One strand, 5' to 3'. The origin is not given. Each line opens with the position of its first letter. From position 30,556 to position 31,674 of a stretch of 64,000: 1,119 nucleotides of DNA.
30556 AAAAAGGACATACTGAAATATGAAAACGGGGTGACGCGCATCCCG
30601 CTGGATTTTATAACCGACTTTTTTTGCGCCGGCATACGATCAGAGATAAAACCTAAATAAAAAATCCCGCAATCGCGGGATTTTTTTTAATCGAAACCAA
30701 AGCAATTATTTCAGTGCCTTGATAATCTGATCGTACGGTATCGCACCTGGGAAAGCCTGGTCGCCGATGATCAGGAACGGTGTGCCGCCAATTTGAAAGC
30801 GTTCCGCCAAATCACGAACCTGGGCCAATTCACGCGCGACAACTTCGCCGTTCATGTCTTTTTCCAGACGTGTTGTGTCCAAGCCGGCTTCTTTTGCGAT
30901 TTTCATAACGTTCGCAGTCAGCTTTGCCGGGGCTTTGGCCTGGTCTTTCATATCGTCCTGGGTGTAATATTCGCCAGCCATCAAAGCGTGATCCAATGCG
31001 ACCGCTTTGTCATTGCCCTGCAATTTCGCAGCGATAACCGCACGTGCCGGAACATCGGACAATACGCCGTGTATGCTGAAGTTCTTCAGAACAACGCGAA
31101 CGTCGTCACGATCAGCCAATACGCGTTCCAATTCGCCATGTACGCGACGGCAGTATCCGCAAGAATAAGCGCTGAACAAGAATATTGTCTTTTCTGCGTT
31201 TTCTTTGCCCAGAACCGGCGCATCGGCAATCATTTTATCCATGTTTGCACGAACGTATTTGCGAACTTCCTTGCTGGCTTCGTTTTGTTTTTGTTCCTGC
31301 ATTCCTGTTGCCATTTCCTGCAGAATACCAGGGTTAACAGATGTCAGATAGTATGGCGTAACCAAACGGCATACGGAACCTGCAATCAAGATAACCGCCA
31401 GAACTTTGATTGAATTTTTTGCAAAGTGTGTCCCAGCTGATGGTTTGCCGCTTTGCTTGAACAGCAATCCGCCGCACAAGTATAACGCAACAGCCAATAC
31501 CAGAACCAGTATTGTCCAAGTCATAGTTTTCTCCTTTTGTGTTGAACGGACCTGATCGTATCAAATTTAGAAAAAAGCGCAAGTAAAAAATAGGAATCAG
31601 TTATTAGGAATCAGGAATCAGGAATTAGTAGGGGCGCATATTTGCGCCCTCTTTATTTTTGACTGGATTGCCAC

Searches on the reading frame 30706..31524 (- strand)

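Call 57: search_protein_families(library=pfam, proteins=[window:30706-31524:-], max_evalue=0.01)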
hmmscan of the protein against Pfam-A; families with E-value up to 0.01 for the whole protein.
window:30706-31524:- (272 aa): 4 families
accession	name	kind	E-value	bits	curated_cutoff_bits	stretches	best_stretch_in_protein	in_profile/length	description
PF01323.26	DSBA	-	7.1e-18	65.5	25.6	2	199-271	118-190/191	DSBA-like thioredoxin domain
PF13462.12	Thioredoxin_4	-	6.9e-15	56.1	23.2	1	103-272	6-164/165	Thioredoxin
PF13098.12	Thioredoxin_2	-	4.3e-08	33.9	27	1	107-271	2-104/104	Thioredoxin-like domain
PF13743.12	Thioredoxin_5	-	0.00035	20.8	27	1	162-256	80-166/186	Thioredoxin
